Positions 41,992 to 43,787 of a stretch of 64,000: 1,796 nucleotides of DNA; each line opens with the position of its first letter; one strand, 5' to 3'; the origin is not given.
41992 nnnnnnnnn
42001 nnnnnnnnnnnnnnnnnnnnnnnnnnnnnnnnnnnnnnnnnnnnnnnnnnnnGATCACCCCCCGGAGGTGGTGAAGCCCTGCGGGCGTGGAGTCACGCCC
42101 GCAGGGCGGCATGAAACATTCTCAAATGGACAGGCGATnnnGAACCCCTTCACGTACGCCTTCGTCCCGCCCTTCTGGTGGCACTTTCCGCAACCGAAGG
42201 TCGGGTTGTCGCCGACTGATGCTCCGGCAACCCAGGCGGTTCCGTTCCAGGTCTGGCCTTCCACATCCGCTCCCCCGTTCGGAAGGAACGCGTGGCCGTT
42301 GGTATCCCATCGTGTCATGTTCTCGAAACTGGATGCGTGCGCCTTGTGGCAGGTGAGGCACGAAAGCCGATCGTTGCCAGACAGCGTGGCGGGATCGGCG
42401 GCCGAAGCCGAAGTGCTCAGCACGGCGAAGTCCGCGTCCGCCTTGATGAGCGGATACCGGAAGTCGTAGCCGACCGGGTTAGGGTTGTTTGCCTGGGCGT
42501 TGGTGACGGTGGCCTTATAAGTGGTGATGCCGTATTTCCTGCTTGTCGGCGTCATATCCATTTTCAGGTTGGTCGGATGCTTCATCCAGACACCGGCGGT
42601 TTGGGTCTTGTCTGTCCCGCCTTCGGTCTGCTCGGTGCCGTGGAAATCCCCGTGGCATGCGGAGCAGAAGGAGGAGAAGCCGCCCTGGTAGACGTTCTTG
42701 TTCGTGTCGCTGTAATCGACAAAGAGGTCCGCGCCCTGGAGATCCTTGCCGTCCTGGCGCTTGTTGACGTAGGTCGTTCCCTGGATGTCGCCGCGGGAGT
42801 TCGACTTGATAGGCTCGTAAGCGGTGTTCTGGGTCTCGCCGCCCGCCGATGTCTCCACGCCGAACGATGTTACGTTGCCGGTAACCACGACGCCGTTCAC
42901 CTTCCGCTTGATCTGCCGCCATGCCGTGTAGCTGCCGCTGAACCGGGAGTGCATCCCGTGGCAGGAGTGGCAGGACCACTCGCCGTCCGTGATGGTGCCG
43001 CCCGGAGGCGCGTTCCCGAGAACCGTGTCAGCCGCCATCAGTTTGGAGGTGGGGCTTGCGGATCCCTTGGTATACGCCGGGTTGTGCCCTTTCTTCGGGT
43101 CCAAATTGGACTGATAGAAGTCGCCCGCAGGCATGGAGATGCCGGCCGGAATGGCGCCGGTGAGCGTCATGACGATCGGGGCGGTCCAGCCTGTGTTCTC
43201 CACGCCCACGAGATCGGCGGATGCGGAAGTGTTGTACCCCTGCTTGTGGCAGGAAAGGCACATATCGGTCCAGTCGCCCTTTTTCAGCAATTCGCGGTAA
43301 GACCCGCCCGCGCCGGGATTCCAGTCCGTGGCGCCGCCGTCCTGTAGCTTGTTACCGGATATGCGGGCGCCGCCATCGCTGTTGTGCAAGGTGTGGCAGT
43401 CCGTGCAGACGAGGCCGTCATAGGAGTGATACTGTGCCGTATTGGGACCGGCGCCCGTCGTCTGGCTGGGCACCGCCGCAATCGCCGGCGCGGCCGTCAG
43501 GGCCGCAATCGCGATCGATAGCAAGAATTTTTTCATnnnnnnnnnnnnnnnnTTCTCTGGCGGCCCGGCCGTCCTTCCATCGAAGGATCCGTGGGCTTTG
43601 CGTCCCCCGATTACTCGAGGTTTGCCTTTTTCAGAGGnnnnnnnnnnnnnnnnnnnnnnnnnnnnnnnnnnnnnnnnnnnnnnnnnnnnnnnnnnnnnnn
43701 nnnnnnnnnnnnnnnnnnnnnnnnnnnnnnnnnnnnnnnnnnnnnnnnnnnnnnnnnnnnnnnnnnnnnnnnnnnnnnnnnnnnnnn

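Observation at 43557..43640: Second GEMM-I riboswitch copy with compensatory base changes, overlapping an upstream stop codon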

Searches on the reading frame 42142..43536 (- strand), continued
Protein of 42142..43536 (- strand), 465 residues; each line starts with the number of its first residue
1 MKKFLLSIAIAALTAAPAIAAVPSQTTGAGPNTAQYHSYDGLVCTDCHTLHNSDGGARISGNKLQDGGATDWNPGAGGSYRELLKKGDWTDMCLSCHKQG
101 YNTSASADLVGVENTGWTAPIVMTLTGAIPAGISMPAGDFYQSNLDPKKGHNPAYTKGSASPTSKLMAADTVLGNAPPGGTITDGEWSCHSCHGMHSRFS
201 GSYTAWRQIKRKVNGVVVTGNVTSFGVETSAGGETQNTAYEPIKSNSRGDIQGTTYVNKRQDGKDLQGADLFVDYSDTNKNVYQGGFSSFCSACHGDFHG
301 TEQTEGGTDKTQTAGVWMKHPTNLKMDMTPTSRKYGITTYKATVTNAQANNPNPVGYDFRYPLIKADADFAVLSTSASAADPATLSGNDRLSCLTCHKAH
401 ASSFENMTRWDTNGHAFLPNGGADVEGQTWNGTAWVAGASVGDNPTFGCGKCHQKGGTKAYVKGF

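Call 72: search_solved_structures(query=A1, max_evalue=0.01, show_alignments=1)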
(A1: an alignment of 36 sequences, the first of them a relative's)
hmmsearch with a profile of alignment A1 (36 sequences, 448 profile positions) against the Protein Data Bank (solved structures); distinct sequences matched with E-value up to 0.01: 2.
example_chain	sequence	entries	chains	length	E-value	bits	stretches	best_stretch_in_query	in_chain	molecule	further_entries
6ef8_A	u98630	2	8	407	2.3e-20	76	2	37-192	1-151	C-type cytochrome OmcS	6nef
9yuq_N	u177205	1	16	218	0.00069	21.7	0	1-98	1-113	Putative multiheme cytochrome c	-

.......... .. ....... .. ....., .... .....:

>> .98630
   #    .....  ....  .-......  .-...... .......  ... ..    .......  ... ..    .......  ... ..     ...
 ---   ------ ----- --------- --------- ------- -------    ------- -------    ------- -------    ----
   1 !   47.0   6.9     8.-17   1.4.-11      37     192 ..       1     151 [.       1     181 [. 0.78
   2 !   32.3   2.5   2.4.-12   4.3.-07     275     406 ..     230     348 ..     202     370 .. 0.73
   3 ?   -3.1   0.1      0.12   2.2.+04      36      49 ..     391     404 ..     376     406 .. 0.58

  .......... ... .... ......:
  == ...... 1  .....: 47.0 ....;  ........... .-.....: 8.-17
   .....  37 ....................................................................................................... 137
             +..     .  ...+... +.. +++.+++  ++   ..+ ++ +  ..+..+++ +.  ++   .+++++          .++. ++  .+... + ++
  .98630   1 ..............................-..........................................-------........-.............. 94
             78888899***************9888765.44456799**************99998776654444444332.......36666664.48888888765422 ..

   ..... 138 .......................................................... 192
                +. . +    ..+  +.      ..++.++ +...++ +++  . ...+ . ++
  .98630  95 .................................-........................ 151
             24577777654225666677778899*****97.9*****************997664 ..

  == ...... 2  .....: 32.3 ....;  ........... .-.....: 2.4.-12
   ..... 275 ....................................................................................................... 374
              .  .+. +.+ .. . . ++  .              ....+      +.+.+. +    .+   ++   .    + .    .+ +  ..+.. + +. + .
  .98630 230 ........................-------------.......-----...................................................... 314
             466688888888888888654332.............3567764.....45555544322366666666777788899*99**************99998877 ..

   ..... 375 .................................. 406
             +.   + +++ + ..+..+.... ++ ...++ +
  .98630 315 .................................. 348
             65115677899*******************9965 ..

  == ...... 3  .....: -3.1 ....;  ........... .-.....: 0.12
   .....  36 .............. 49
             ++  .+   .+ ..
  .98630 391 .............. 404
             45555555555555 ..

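Call 78: find_encoding_contigs(protein=P0001, flank=6000, max_places=2)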
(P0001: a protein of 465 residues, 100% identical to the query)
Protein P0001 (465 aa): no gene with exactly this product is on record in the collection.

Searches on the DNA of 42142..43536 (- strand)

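Call 18: search_rna_families(sources=[L001, L002, L003, L004, L005, L006, L007, L008, L009, L010, L011, L012, L013, L014, L015, L016, L017, L018, L019], threshold=gathering)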
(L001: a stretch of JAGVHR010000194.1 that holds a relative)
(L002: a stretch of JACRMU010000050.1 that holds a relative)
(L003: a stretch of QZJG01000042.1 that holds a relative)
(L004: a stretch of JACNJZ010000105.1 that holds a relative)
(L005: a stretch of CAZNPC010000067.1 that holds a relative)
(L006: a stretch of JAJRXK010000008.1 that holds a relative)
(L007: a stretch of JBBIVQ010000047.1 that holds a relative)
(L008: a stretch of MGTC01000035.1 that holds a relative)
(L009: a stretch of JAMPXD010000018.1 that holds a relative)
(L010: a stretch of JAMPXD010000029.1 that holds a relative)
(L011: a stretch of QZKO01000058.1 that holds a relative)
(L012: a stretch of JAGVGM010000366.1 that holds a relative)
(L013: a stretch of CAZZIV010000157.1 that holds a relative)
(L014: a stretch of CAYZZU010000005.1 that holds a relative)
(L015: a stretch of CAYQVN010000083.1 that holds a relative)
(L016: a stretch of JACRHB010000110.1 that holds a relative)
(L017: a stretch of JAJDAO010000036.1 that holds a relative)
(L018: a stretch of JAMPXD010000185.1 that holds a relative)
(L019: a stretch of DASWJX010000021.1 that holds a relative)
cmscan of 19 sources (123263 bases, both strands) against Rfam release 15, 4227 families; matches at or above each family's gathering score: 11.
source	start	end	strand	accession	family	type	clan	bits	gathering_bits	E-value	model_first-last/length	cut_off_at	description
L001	2902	2978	+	RF03167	c-di-GMP-I-GGC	Cis-reg; riboswitch;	CL00126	67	59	2.3e-13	1-80/80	no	c-di-GMP-I-GGC riboswitch aptamer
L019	444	517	+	RF00005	tRNA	Gene; tRNA;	CL00001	65.9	29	7.9e-12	1-71/71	no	tRNA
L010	4326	4399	-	RF00005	tRNA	Gene; tRNA;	CL00001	65.3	29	1.2e-11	1-71/71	no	tRNA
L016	2794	2873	+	RF01051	c-di-GMP-I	Cis-reg; riboswitch;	CL00126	64.8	35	4e-10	1-87/87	no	c-di-GMP-I riboswitch aptamer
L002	2899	2979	+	RF01051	c-di-GMP-I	Cis-reg; riboswitch;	CL00126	60.4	35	4.7e-09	1-87/87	no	c-di-GMP-I riboswitch aptamer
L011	2906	2981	+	RF03167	c-di-GMP-I-GGC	Cis-reg; riboswitch;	CL00126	60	59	2.3e-11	1-80/80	no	c-di-GMP-I-GGC riboswitch aptamer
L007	2898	2978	+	RF03167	c-di-GMP-I-GGC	Cis-reg; riboswitch;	CL00126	59.4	59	3.4e-11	1-80/80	no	c-di-GMP-I-GGC riboswitch aptamer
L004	2791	2871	+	RF01051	c-di-GMP-I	Cis-reg; riboswitch;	CL00126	57.5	35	2.4e-08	1-87/87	no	c-di-GMP-I riboswitch aptamer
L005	2181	2258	+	RF01051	c-di-GMP-I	Cis-reg; riboswitch;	CL00126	56.1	35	5.5e-08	1-87/87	no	c-di-GMP-I riboswitch aptamer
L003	140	215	+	RF01051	c-di-GMP-I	Cis-reg; riboswitch;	CL00126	55.3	35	8.4e-08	1-87/87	no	c-di-GMP-I riboswitch aptamer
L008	2889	2968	+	RF01051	c-di-GMP-I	Cis-reg; riboswitch;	CL00126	55.1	35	9.7e-08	1-87/87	no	c-di-GMP-I riboswitch aptamer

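Call 19: search_rna_families(sources=[L020, L021, L022, L023, L025, L026, L027, L028, L029, L030, L031, L032, L033], threshold=gathering)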
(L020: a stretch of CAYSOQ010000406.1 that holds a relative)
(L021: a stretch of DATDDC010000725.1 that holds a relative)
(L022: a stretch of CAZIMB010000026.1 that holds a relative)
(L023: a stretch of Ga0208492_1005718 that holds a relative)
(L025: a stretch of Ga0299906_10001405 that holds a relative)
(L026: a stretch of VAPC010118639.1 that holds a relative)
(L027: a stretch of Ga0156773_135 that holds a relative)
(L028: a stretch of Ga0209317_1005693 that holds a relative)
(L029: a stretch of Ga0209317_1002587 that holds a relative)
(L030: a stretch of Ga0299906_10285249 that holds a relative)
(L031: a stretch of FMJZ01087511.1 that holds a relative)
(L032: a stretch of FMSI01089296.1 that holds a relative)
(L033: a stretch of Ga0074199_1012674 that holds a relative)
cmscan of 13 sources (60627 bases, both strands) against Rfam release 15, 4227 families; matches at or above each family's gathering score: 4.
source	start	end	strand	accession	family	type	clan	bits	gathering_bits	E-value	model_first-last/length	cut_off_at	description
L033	239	407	+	RF02001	group-II-D1D4-3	Intron;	CL00102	65.3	32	8.4e-11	1-170/170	no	Group II catalytic intron D1-D4-3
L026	2685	2762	+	RF01051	c-di-GMP-I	Cis-reg; riboswitch;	CL00126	56.1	35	2.7e-08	1-87/87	no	c-di-GMP-I riboswitch aptamer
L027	2629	2708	+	RF01051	c-di-GMP-I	Cis-reg; riboswitch;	CL00126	55.1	35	4.8e-08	1-87/87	no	c-di-GMP-I riboswitch aptamer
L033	2156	2238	+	RF00029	Intron_gpII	Intron;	-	46.3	40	6e-06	1-77/77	no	Group II catalytic intron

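Call 43: search_rna_families(sources=[L034, L035, L036, L037, L038, L039, L040, L041], threshold=gathering)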
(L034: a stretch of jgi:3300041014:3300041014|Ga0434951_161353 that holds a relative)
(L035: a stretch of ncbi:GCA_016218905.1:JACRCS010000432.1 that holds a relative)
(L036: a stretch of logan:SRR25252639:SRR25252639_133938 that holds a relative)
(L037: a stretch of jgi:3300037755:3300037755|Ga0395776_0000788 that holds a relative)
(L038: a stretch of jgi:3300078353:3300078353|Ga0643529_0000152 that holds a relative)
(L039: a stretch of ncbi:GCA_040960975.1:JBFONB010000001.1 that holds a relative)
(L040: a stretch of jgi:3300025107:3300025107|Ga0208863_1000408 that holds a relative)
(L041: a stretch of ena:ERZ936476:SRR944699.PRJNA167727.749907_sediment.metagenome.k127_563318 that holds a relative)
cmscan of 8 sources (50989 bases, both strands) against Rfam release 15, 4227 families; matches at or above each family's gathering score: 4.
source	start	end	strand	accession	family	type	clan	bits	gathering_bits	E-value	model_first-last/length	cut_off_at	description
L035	2393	2472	+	RF03167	c-di-GMP-I-GGC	Cis-reg; riboswitch;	CL00126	62.2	59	2.2e-12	1-80/80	no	c-di-GMP-I-GGC riboswitch aptamer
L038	2416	2495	+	RF01051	c-di-GMP-I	Cis-reg; riboswitch;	CL00126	57.6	35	9.8e-09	1-87/87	no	c-di-GMP-I riboswitch aptamer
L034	2389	2480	+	RF01051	c-di-GMP-I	Cis-reg; riboswitch;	CL00126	56.9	35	1.4e-08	1-87/87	no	c-di-GMP-I riboswitch aptamer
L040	2389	2468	+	RF01051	c-di-GMP-I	Cis-reg; riboswitch;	CL00126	55.1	35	4e-08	1-87/87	no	c-di-GMP-I riboswitch aptamer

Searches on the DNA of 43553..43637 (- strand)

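Call 49: build_rna_model(alignment_id=A2, structure=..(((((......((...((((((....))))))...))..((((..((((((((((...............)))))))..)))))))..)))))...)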
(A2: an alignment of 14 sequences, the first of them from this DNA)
Model R1 built from alignment A2 (14 sequences, 98 columns); structure: as given.
model positions 84; base pairs 27; branch points 1; effective number of sequences 2.09; information 0.676 bits per position. Calibrated on 0.2 Mb of random sequence (short: E-values are rough).
structure used (alignment columns):
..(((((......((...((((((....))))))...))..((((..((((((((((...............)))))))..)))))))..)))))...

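Call 50: search_with_rna_model(model_id=R1, sources=[window, L001, L002, L003, L004, L005, L006, L007, L008, L009, L010, L011, L012, L013, L014, L015, L016, L017, L018, L019, L020, L021, L022, L023, L025, L028, L029, L030, L031, L032, L033, L034, L035, L036, L037, L038, L039, L041], max_evalue=1, make_alignment=true)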
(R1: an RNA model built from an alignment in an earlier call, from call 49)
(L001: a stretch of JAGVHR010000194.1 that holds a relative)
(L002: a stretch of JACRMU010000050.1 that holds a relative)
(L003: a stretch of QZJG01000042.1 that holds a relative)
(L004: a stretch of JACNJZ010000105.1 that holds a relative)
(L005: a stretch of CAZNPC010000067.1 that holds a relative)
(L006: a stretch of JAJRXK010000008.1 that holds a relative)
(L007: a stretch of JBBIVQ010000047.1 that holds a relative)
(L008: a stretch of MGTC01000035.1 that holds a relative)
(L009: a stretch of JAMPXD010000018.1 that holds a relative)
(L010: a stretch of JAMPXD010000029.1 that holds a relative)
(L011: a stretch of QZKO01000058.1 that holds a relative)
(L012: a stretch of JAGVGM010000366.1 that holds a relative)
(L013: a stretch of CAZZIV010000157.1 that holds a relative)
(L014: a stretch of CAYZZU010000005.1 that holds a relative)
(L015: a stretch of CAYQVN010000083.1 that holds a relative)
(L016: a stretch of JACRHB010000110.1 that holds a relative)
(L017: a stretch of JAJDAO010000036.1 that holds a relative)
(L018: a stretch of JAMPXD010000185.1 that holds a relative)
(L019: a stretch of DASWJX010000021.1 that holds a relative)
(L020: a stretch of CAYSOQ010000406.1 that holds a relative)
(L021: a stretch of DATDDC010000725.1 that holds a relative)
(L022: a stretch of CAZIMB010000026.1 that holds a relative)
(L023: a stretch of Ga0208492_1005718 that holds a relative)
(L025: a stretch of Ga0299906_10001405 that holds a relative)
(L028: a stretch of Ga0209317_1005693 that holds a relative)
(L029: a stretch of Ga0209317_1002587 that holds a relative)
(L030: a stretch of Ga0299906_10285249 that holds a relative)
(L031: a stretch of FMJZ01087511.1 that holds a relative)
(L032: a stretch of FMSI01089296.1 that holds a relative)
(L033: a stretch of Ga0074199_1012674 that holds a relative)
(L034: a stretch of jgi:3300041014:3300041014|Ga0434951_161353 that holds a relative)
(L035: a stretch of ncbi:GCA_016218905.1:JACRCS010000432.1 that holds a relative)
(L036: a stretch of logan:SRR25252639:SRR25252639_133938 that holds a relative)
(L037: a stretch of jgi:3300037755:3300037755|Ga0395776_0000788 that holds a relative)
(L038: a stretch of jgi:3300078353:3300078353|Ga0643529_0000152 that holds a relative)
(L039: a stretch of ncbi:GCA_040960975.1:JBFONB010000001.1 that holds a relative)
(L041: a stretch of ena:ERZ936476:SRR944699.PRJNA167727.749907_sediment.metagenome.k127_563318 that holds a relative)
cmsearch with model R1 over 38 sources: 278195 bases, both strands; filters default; matches with E-value up to 1: 18.
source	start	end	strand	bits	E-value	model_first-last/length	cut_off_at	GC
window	43553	43637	-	98.6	2.7e-27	1-84/84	no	0.6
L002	2898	2982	+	96.4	1.3e-26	1-84/84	no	0.62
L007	2896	2980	+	95.3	2.9e-26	1-84/84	no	0.65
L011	2904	2983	+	94.4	5.5e-26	1-84/84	no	0.65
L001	2900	2980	+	89.2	2.1e-24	1-84/84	no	0.6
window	19410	19497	-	88.1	4.5e-24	1-84/84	no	0.62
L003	139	218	+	87.8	5.9e-24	1-84/84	no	0.57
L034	2388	2483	+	85.9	2.2e-23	1-84/84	no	0.62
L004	2790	2874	+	84.1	8e-23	1-84/84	no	0.53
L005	2180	2261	+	83.5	1.2e-22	1-84/84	no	0.54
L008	2889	2971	+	80.7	8.9e-22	1-84/84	no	0.59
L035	2390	2474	+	80.2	1.2e-21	1-84/84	no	0.67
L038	2416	2498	+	78.2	5.4e-21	1-84/84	no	0.61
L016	2793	2876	+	63.6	1.7e-16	1-84/84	no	0.58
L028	4254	4323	-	17.5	0.027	1-84/84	no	0.57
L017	495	577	-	16.6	0.051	1-84/84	no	0.58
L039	2040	2113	+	13.1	0.62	1-84/84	no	0.64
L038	5586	5637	-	13.1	0.64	1-84/84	no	0.52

Alignment A3: 18 matches aligned to the model, 124 columns, each read 5' to 3' on its own strand. Consensus structure (alignment columns), stored with it:
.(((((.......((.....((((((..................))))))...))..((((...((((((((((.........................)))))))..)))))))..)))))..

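Call 51: search_with_rna_model(model_id=R1, sources=[window, L001, L002, L003, L004, L005, L007, L008, L011, L016, L034, L035, L038], max_evalue=1e-10, make_alignment=true)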
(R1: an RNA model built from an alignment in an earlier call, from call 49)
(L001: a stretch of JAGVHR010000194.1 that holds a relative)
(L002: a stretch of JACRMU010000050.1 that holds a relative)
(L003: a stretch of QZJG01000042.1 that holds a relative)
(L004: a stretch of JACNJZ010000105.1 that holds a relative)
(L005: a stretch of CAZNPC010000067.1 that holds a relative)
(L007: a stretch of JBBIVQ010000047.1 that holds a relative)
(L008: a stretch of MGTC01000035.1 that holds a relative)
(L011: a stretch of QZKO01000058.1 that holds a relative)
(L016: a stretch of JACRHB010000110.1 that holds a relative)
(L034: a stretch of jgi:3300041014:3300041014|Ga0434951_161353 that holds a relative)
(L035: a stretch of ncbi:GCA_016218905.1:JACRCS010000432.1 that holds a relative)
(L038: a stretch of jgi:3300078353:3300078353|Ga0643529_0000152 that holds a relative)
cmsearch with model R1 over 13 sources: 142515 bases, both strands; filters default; matches with E-value up to 1e-10: 14.
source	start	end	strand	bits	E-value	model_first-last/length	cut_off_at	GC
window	43553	43637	-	98.6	1.4e-27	1-84/84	no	0.6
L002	2898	2982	+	96.4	6.5e-27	1-84/84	no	0.62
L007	2896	2980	+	95.3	1.5e-26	1-84/84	no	0.65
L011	2904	2983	+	94.4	2.8e-26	1-84/84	no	0.65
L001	2900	2980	+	89.2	1.1e-24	1-84/84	no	0.6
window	19410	19497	-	88.1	2.3e-24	1-84/84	no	0.62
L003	139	218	+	87.8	3e-24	1-84/84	no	0.57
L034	2388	2483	+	85.9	1.1e-23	1-84/84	no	0.62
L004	2790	2874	+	84.1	4.1e-23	1-84/84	no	0.53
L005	2180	2261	+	83.5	6.1e-23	1-84/84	no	0.54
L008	2889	2971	+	80.7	4.6e-22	1-84/84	no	0.59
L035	2390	2474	+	80.2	6.3e-22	1-84/84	no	0.67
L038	2416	2498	+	78.2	2.8e-21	1-84/84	no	0.61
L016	2793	2876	+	63.6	8.8e-17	1-84/84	no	0.58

Alignment A4: 14 matches aligned to the model, 106 columns, each read 5' to 3' on its own strand. Consensus structure (alignment columns), stored with it:
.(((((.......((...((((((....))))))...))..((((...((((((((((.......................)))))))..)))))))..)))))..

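Call 88: search_with_rna_model(model_id=R1, sources=[L042, L044, L045], max_evalue=0.001, show_alignments=3)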
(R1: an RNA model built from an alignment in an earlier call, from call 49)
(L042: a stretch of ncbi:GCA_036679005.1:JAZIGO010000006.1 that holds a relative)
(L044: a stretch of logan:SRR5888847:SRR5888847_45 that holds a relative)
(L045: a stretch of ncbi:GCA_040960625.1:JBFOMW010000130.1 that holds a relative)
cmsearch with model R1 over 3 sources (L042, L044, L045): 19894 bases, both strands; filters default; matches with E-value up to 0.001: 2.
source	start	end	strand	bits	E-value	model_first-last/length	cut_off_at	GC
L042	4895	4979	+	82.4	1.9e-23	1-84/84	no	0.65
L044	1388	1475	+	61.5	5.2e-17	1-84/84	no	0.59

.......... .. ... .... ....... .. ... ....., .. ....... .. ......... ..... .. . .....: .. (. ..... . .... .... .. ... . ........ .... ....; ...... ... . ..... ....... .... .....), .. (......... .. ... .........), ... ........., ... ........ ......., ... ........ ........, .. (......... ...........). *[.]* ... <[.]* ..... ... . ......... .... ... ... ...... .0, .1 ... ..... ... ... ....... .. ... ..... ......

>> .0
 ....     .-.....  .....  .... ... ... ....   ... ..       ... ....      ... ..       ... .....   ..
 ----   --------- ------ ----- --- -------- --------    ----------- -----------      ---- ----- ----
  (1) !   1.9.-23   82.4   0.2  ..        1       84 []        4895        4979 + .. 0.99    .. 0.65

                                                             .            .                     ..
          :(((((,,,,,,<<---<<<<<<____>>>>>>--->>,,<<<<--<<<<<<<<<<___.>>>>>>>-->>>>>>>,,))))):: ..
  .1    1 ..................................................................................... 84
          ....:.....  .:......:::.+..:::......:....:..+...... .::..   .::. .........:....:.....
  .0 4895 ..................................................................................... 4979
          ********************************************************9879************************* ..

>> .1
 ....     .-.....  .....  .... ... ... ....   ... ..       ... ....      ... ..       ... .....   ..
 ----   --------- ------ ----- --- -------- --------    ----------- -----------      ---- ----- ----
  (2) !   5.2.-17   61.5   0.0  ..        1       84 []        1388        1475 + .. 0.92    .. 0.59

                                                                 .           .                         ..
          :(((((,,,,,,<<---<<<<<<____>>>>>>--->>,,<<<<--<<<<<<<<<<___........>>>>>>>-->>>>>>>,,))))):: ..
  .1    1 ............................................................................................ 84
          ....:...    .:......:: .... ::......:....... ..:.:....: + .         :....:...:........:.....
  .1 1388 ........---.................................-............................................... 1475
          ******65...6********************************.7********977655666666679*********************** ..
